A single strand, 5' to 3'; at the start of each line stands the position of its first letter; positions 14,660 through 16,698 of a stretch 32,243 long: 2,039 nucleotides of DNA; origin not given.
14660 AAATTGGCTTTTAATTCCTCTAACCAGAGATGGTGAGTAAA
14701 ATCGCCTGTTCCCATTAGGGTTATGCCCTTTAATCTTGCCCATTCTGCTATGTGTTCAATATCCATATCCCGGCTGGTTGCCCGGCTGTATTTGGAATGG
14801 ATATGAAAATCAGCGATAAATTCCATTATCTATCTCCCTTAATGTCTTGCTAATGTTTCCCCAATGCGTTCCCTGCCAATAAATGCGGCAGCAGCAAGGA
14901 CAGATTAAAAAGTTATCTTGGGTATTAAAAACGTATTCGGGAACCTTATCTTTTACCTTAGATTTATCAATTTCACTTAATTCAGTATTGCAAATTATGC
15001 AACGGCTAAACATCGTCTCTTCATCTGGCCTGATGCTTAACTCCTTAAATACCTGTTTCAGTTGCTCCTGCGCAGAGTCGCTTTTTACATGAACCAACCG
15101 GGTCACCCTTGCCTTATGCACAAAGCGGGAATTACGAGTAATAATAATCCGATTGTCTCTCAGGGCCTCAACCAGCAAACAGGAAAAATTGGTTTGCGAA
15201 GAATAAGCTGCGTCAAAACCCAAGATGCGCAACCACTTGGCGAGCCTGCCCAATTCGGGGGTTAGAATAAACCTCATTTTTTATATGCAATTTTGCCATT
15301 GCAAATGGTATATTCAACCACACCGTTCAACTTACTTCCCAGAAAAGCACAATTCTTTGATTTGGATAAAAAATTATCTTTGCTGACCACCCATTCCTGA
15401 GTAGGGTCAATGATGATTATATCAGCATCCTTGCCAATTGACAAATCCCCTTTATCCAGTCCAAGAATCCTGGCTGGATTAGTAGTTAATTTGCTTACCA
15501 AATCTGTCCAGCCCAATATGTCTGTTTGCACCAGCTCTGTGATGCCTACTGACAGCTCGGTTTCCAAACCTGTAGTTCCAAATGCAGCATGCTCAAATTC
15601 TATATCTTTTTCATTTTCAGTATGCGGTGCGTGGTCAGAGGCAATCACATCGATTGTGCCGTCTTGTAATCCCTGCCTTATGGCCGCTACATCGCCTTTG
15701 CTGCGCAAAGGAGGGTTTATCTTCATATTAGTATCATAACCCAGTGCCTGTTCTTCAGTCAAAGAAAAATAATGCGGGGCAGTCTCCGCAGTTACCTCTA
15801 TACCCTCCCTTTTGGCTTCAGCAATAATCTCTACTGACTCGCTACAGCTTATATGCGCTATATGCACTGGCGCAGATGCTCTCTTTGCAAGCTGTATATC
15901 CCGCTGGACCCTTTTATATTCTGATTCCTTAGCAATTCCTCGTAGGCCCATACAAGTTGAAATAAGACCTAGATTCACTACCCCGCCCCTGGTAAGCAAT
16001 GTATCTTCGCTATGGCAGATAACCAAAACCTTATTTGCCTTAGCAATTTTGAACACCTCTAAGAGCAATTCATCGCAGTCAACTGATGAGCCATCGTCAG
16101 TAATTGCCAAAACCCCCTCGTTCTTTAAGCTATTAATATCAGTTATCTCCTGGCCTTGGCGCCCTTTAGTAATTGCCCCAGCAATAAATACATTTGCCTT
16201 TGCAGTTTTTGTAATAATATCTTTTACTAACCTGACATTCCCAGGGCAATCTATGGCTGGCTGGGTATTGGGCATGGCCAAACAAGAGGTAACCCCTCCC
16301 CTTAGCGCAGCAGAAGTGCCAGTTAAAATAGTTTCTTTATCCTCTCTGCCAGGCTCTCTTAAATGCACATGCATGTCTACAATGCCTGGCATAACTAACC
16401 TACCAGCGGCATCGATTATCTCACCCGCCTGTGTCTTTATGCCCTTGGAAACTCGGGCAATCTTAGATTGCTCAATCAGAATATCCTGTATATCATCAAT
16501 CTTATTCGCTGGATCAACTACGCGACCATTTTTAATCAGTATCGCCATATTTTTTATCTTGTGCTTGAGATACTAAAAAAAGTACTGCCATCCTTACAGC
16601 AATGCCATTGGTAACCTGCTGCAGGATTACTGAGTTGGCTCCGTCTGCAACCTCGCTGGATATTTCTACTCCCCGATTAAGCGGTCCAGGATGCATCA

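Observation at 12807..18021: PyrR-led pyrimidine operon continues without a break into a nuclease module (Mut7-C, EndoQ, 94-aa orphan, flavodoxin)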

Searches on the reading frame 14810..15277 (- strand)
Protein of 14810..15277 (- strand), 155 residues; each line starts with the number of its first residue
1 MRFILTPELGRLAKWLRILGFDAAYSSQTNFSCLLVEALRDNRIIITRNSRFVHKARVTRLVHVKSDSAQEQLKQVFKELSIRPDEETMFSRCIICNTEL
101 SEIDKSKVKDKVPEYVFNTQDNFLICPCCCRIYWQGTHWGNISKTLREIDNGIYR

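Call 5: search_protein_families(library=pfam, proteins=[window:14810-15277:-], max_evalue=0.01)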
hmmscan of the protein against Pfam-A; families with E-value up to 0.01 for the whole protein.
window:14810-15277:- (155 aa): 1 family
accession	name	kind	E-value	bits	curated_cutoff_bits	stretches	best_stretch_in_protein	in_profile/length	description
PF01927.22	Mut7-C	-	3e-44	151.1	23.3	1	1-145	1-145/146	Mut7-C RNAse domain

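Call 10: search_protein_families(library=ncbifam, proteins=[window:14810-15277:-], max_evalue=0.01)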
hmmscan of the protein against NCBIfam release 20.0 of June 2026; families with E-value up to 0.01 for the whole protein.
window:14810-15277:- (155 aa): 0 families

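Call 12: search_solved_structures(query=window:14810-15277:-, max_evalue=1, show_alignments=1)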
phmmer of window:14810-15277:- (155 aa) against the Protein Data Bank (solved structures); distinct sequences matched with E-value up to 1: 0.

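Call 51: find_homologous_proteins(query=window:14810-15277:-, max_evalue=0.00001)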
Query window:14810-15277:- (155 aa): 1026 proteins with E <= 0.00001 among 1051 candidates; the best 120 are listed.
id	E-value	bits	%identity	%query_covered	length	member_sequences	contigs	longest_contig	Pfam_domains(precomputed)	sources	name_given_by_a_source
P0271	7.9e-101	352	100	100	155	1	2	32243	PF01927.23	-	-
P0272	5.4e-90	317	90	99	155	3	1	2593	PF01927.23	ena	-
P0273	1.1e-77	277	76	99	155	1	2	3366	PF01927.23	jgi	jgi:uncharacterized protein with PIN domain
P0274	4.3e-77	275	76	100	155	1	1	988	PF01927.23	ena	-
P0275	9.1e-72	258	71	99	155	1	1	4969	PF01927.23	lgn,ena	-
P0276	1.0e-71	258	73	98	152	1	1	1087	PF01927.23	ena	-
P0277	1.0e-71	258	71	99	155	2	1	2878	PF01927.23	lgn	-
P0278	1.5e-71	257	73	96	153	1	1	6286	PF01927.23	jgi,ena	-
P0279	2.0e-71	257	71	96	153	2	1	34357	PF01927.23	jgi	-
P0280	5.5e-71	256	74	96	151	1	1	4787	PF01927.23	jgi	jgi:uncharacterized protein with PIN domain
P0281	1.3e-70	254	68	99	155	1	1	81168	PF01927.23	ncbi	ncbi:Mut7-C RNAse domain-containing protein [Candidatus Omnitrophota bacterium]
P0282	2.0e-70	254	70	99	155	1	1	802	PF01927.23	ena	-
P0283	3.7e-69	250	72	96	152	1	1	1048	PF01927.23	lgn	-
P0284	2.0e-68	247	70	99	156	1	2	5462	PF01927.23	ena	-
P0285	4.3e-68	246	68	99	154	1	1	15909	PF01927.23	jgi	jgi:uncharacterized protein with PIN domain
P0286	4.9e-68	246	67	99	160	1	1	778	PF01927.23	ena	-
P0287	1.0e-67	245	70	96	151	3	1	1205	PF01927.23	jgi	jgi:uncharacterized protein with PIN domain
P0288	1.7e-67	244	68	96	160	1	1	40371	PF01927.23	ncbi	-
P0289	4.9e-67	243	66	99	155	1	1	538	PF01927.23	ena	-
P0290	9.4e-67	242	70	96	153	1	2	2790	PF01927.23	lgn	-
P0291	1.6e-66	241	70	96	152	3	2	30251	PF01927.23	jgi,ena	-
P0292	6.0e-66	239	67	96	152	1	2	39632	PF01927.23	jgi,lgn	jgi:hypothetical protein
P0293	8.3e-66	239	70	96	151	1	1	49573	PF01927.23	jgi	jgi:hypothetical protein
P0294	1.4e-65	238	70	96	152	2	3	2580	PF01927.23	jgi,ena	-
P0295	1.7e-65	238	65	100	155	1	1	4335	PF01927.23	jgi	jgi:uncharacterized protein with PIN domain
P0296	3.7e-65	237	68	96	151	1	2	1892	PF01927.23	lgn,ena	-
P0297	4.2e-65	236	68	96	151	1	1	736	PF01927.23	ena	-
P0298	4.8e-65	236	66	96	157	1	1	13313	PF01927.23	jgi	jgi:uncharacterized protein with PIN domain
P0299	7.2e-65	236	69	96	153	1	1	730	PF01927.23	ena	-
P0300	4.2e-64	233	65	96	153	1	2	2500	PF01927.23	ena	-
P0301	5.1e-64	233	65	99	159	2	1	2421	PF01927.23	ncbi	-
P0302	6.6e-64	233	66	96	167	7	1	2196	PF01927.23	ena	-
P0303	7.1e-64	232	68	97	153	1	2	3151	PF01927.23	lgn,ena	-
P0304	1.2e-63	232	65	98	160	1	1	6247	PF01927.23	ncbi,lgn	ncbi:MAG: Mut7-C RNAse domain-containing protein [Candidatus Omnitrophota bacterium]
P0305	3.1e-63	230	66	97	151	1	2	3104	PF01927.23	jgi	-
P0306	5.2e-63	230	66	97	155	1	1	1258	PF01927.23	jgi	-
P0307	7.2e-63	229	64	96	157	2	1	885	PF01927.23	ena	-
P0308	1.0e-62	229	62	98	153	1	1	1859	PF01927.23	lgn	-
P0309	2.1e-62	228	65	96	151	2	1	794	PF01927.23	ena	-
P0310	4.3e-62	227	63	99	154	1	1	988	PF01927.23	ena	-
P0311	7.7e-62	226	63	99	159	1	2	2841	PF01927.23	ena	-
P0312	7.9e-62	226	65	97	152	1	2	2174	PF01927.23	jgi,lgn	jgi:uncharacterized protein with PIN domain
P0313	3.5e-61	224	63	97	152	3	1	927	PF01927.23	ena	-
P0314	4.0e-61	224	63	97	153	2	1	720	PF01927.23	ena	-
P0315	4.8e-61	223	65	96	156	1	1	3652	PF01927.23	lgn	-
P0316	5.3e-61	223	66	96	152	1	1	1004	PF01927.23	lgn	-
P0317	6.2e-61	223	63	97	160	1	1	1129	PF01927.23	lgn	-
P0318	1.1e-60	222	65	97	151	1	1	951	PF01927.23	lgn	-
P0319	2.9e-60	221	62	99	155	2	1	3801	PF01927.23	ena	-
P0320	3.4e-60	220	63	97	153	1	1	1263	PF01927.23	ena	-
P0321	7.3e-60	219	64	96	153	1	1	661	PF01927.23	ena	-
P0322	1.8e-59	218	68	94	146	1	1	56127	PF01927.23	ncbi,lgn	-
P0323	1.2e-58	215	59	96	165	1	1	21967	PF01927.23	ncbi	-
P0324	1.3e-58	215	64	99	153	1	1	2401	PF01927.23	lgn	-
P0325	1.6e-58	215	63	96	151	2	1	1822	PF01927.23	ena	-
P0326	5.0e-58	213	61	96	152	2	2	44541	PF01927.23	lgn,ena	-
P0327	6.9e-58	213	63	97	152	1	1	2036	PF01927.23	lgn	-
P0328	7.7e-58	213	61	99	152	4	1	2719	PF01927.23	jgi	jgi:hypothetical protein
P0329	1.1e-57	212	63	96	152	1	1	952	PF01927.23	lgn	-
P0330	1.3e-57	212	62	96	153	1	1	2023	PF01927.23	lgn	-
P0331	1.3e-57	212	61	96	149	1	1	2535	PF01927.23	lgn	-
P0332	1.9e-57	212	60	96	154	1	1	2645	PF01927.23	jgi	jgi:uncharacterized protein with PIN domain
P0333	2.2e-57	211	63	96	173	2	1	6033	PF01927.23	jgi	-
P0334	2.5e-57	211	62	96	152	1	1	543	PF01927.23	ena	-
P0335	4.4e-57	210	63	97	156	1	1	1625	PF01927.23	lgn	-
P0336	5.2e-57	210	62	96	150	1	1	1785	PF01927.23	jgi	jgi:hypothetical protein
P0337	7.2e-57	210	63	96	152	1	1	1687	PF01927.23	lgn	-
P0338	7.2e-57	210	62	96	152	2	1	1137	PF01927.23,PF11358.13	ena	-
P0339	7.8e-57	210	60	96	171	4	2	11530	PF01927.23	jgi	-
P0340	8.6e-57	209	64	97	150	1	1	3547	PF01927.23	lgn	-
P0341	1.0e-56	209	62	96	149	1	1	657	PF01927.23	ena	-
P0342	1.1e-56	209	62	96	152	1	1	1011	PF01927.23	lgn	-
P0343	1.2e-56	209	62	97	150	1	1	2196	PF01927.23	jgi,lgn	jgi:hypothetical protein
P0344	1.5e-56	209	61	96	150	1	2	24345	PF01927.23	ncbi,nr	ncbi:MAG: Mut7-C RNAse domain-containing protein [Candidatus Omnitrophica bacterium]|nr:Mut7-C RNAse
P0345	1.5e-56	209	62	96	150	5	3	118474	PF01927.23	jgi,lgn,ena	-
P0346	1.7e-56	209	62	96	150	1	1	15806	PF01927.23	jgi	-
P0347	1.7e-56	208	61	96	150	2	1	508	PF01927.23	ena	-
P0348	1.7e-56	208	61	99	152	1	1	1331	PF01927.23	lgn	-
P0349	1.8e-56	208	62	96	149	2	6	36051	PF01927.23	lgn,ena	-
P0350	1.9e-56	208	61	96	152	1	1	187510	PF01927.23,PF11358.13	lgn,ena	-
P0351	2.4e-56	208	60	100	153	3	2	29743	PF01927.23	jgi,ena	-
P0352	3.0e-56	208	62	96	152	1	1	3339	PF01927.23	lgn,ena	-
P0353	3.0e-56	208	63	96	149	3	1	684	PF01927.23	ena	-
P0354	3.3e-56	208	62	96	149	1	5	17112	PF01927.23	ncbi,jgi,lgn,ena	-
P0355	4.2e-56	207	60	96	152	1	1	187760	PF01927.23,PF11358.13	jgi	-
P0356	5.5e-56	207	60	96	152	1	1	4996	PF01927.23,PF11358.13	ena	-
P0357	6.2e-56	207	61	96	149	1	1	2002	PF01927.23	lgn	-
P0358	6.7e-56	207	60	96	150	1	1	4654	PF01927.23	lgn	-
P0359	6.7e-56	207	61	96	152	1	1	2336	PF01927.23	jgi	-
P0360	6.7e-56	207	61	97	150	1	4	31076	PF01927.23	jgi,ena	-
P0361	7.8e-56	206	60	96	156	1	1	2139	PF01927.23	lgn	-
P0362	8.0e-56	206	59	96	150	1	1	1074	PF01927.23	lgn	-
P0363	8.6e-56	206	62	97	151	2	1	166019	PF01927.23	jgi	jgi:uncharacterized protein with PIN domain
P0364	9.1e-56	206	60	97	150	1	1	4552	PF01927.23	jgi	jgi:uncharacterized protein with PIN domain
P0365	9.8e-56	206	62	99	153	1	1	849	PF01927.23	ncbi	-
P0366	1.0e-55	206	61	97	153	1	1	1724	PF01927.23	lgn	-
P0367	1.1e-55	206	62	96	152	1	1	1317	PF01927.23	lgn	-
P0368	1.2e-55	206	59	96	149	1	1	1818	PF01927.23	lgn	-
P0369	1.3e-55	206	61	96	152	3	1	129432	PF01927.23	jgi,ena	-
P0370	1.3e-55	206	62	96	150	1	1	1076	PF01927.23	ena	-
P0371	1.6e-55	205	60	96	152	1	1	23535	PF01927.23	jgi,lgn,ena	-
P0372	1.6e-55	205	60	97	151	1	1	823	PF01927.23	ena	-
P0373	1.7e-55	205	61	96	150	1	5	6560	PF01927.23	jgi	jgi:uncharacterized protein with PIN domain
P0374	2.1e-55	205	61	96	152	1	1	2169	PF01927.23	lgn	-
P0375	2.3e-55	205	60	97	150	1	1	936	PF01927.23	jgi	jgi:uncharacterized protein with PIN domain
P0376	2.3e-55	205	60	96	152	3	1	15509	PF01927.23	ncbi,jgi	jgi:hypothetical protein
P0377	2.6e-55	205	58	99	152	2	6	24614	PF01927.23,PF11358.13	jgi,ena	-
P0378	2.7e-55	205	60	96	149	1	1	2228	PF01927.23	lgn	-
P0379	2.9e-55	204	59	96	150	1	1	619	PF01927.23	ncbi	-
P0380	3.4e-55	204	60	96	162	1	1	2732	PF01927.23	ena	-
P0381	3.5e-55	204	60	97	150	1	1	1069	PF01927.23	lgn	-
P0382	3.6e-55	204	60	96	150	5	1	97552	PF01927.23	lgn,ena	-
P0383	3.7e-55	204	61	95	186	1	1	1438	PF01927.23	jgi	-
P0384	3.9e-55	204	57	96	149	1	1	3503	PF01927.23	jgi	-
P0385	4.0e-55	204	61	99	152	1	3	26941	PF01927.23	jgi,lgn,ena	jgi:hypothetical protein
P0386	4.0e-55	204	60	96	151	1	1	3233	PF01927.23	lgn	-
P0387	4.2e-55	204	61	97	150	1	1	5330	PF01927.23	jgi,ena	-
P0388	4.7e-55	204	59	96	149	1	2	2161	PF01927.23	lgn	-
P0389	6.0e-55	203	59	98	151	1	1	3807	PF01927.23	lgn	-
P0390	6.1e-55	203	60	99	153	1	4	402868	PF01927.23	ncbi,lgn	-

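Call 54: search_dna_similar(query=window:14810-15277:-, collection=plasmids, mode=protein, max_evalue=0.001, max_rows=12)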
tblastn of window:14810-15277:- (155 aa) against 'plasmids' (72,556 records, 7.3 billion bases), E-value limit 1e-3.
Records with a match: 146; places in all: 146; records where one place covers at least 80% of the query: 145.
Best place of each record, by identity: <60% 146.
By first word of the organism name: Ralstonia 134; Caballeronia 2; Skermanella 2; Chroococcidiopsis 2; Thermomicrobium 1; Streptomyces 1; Nonomuraea 1; Natrinema 1; Indioceanicola 1; Pseudomonas 1.
By predicted mobility (MOB-suite, as given by PLSDB): mobilizable 105; non-mobilizable 40; conjugative 1.
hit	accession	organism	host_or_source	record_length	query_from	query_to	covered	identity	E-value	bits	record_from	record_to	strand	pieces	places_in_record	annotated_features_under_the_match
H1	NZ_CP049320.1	Caballeronia sp. SBC2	whole organism,soil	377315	2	138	88%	35.5%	7e-19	89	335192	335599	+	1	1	Mut7-C RNAse domain-containing protein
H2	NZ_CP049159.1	Caballeronia sp. SBC1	whole organism,soil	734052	2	138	88%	35.5%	7e-19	89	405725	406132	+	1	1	Mut7-C RNAse domain-containing protein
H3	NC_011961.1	Thermomicrobium roseum DSM 5159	-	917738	2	138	88%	34.8%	3e-17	84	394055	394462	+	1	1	Mut7-C RNAse domain-containing protein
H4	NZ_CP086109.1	Skermanella mucosa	single cell,crude oil contaminated ...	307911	1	148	95%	30.7%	1e-12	71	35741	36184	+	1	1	Mut7-C RNAse domain-containing protein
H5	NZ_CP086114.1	Skermanella rosea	single cell,hydrocarbon-contaminated ...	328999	1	148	95%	30.7%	6e-11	66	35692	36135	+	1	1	Mut7-C RNAse domain-containing protein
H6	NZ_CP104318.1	Streptomyces angustmyceticus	whole organism,soil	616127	1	148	95%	29.7%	2e-16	82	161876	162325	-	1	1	Mut7-C ubiquitin/RNAse domain-containing protein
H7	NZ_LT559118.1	Nonomuraea gerenzanensis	-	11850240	2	155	99%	28.1%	4e-14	76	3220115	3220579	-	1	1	none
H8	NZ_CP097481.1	Chroococcidiopsis sp. CCNUC1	cell culture,soil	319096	1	153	99%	28.1%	8e-17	83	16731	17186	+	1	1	Mut7-C RNAse domain-containing protein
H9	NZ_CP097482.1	Chroococcidiopsis sp. CCNUC1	cell culture,soil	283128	1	153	99%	28.1%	8e-17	83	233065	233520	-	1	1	Mut7-C RNAse domain-containing protein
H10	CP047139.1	Ralstonia solanacearum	Potato,Single cell,tuber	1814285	1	146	94%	29.1%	5e-17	84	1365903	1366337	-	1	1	hypothetical protein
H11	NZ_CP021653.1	Ralstonia solanacearum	Solanum lycopersicum,Tomato with ...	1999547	1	146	94%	29.1%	5e-17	84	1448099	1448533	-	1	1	none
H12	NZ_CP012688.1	Ralstonia solanacearum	Solanum commersonii,whole organism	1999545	1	146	94%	29.1%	5e-17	84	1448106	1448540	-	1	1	none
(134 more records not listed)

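Call 56: get_annotated_region(hit=H3, flank=3000)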
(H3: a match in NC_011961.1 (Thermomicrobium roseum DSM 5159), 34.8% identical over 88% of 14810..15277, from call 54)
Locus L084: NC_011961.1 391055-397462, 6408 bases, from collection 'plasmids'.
description: Thermomicrobium roseum DSM 5159 plasmid unnamed, complete sequence
organism: Thermomicrobium roseum DSM 5159 (NCBI taxid 309801)
taxonomy: Bacteria; Thermomicrobiota; Thermomicrobia; Thermomicrobiales; Thermomicrobiaceae; Thermomicrobium; Thermomicrobium roseum; Thermomicrobium roseum DSM 5159
host: -; source: -; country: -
typing (MOB-suite, as given by PLSDB): non-mobilizable
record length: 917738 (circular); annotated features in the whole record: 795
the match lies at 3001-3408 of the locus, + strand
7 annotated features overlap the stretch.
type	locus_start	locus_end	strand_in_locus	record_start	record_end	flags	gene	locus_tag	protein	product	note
CDS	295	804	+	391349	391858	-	-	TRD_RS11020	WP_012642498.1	hypothetical protein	-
CDS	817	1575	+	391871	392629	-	-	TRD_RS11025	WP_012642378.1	hypothetical protein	-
CDS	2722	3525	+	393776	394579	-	-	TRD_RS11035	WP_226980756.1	Mut7-C RNAse domain-containing protein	-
CDS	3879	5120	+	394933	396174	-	-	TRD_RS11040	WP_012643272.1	amidohydrolase/deacetylase family metallohydrolase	-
CDS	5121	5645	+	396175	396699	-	-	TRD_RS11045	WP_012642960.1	deoxyuridine 5'-triphosphate nucleotidohydrolase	-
CDS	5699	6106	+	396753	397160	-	-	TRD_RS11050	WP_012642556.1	hypothetical protein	-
CDS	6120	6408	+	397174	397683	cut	-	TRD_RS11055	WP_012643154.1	YIP1 family protein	-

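Call 57: get_annotated_region(hit=H8, flank=300)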
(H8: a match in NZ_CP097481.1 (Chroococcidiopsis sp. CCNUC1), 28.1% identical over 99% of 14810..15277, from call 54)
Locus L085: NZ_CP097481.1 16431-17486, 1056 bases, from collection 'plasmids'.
description: Chroococcidiopsis sp. CCNUC1 plasmid pA, complete sequence
organism: Chroococcidiopsis sp. CCNUC1 (NCBI taxid 2653189)
taxonomy: Bacteria; Cyanobacteriota; Cyanophyceae; Chroococcidiopsidales; Chroococcidiopsidaceae; Chroococcidiopsis; Chroococcidiopsis sp. CCNUC1
host: -; source: cell culture,soil; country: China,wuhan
typing (MOB-suite, as given by PLSDB): conjugative; relaxase MOBP; mating-pair formation MPF_T
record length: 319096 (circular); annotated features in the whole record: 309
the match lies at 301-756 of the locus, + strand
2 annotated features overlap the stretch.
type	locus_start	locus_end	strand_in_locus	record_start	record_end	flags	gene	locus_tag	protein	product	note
CDS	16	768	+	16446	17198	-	-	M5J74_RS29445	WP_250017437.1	Mut7-C RNAse domain-containing protein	-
CDS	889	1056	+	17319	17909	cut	-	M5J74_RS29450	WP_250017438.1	hypothetical protein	-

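Call 58: get_annotated_region(hit=H1, flank=300)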
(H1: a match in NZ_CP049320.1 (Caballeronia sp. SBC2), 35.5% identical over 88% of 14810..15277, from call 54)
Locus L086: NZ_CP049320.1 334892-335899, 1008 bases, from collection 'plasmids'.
description: Caballeronia sp. SBC2 plasmid pSBC2-4, complete sequence
organism: Caballeronia sp. SBC2 (NCBI taxid 2705547)
taxonomy: Bacteria; Pseudomonadota; Betaproteobacteria; Burkholderiales; Burkholderiaceae; Caballeronia; Caballeronia sp. SBC2
host: -; source: whole organism,soil; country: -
typing (MOB-suite, as given by PLSDB): mobilizable; relaxase MOBP
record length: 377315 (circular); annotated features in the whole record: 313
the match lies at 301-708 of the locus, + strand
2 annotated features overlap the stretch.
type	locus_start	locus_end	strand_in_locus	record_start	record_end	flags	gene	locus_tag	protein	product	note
CDS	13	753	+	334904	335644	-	-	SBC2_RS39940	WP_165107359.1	Mut7-C RNAse domain-containing protein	-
CDS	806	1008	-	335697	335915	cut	-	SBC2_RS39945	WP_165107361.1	hypothetical protein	-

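Call 59: get_annotated_region(hit=H10, flank=300)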
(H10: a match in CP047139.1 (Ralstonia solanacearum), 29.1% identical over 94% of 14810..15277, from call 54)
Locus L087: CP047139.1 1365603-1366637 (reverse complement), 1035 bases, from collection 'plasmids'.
description: Ralstonia solanacearum strain CFBP 8695 plasmid unnamed, complete sequence
organism: Ralstonia solanacearum (NCBI taxid 305)
taxonomy: Bacteria; Pseudomonadota; Betaproteobacteria; Burkholderiales; Burkholderiaceae; Ralstonia; Ralstonia solanacearum
host: -; source: Potato,Single cell,tuber; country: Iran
typing (MOB-suite, as given by PLSDB): mobilizable; relaxase MOBP
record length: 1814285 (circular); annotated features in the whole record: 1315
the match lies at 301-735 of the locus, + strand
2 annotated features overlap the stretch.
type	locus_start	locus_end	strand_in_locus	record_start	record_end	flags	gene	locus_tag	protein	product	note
CDS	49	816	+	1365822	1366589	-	-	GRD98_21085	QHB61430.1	hypothetical protein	-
CDS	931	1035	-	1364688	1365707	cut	-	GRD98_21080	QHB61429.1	alpha/beta hydrolase fold domain-containing protein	-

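Call 74: search_protein_families(library=padloc, proteins=[window:14810-15277:-], max_evalue=0.01)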
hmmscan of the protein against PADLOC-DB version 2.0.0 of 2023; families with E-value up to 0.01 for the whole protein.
window:14810-15277:- (155 aa): 0 families

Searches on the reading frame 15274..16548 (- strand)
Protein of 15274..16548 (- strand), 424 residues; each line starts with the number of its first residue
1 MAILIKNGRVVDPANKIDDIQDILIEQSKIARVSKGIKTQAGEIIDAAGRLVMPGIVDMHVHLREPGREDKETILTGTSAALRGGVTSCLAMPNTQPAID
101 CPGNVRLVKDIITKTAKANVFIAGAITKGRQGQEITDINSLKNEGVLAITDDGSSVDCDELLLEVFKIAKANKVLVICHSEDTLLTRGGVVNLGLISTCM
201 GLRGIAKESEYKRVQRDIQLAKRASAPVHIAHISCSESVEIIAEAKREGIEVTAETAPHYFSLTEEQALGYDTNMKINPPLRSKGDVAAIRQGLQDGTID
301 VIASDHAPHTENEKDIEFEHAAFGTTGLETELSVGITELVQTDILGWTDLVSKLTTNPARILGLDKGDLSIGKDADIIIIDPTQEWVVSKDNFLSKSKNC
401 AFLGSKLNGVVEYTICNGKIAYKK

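Call 5: search_protein_families(library=pfam, proteins=[window:15274-16548:-], max_evalue=0.01)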
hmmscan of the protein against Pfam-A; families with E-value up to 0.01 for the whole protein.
window:15274-16548:- (424 aa): 3 families
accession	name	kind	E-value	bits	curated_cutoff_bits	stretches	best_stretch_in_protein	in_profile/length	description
PF01979.26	Amidohydro_1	-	2.3e-31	109.7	25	1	51-420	1-344/345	Amidohydrolase family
PF07969.17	Amidohydro_3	-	7.6e-16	59.1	29.7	2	347-422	409-472/472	Amidohydrolase family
PF12890.13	DHOase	-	4.3e-12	46.8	21.2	1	49-238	1-142/142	Dihydro-orotase-like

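Call 10: search_protein_families(library=ncbifam, proteins=[window:15274-16548:-], max_evalue=0.01)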
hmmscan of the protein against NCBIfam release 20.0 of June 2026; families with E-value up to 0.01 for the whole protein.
window:15274-16548:- (424 aa): 75 families (the best 25 are shown)
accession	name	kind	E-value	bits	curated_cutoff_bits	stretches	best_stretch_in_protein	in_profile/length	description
NF006845.0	PRK09357.2-6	equivalog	5.3e-131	437.2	728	1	1-423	1-426/428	dihydroorotase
NF006843.0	PRK09357.2-4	equivalog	8.8e-131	436.7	786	1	1-424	1-422/431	dihydroorotase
NF006839.0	PRK09357.1-4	equivalog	3.3e-129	431.2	576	1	3-423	2-421/422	dihydroorotase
NF006837.0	PRK09357.1-2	equivalog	4.2e-129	430.9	575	1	1-424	1-424/428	dihydroorotase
NF006844.0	PRK09357.2-5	equivalog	3.1e-123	411.9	701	1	2-423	3-421/422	dihydroorotase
TIGR00857.1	pyrC_multi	subfamily_domain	7.3e-123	410.6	279.05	1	21-423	6-410/412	dihydroorotase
NF006836.0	PRK09357.1-1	equivalog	1.1e-115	386.8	538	1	4-422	5-424/432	dihydroorotase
NF006558.0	PRK09059.1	equivalog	2.4e-106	355.8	645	1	2-423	4-428/430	dihydroorotase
NF006841.0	PRK09357.2-2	equivalog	2.1e-104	349.6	640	1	5-423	4-418/421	dihydroorotase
NF006842.0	PRK09357.2-3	equivalog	2.1e-104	349.6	695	1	1-419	1-435/440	dihydroorotase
NF005791.0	PRK07627.1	equivalog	3.5e-99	332.6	442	1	1-423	1-423/425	dihydroorotase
NF006838.0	PRK09357.1-3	equivalog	2.5e-93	313.2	644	1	1-423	1-422/423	dihydroorotase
NF005614.0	PRK07369.1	equivalog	2e-85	287.1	456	1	4-413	5-415/419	dihydroorotase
TIGR03178.1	allantoinase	equivalog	4.5e-77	259.7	357.85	1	3-423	2-426/441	allantoinase AllB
NF002668.0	PRK02382.1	equivalog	2e-76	257.5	452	1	3-423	6-412/436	dihydroorotase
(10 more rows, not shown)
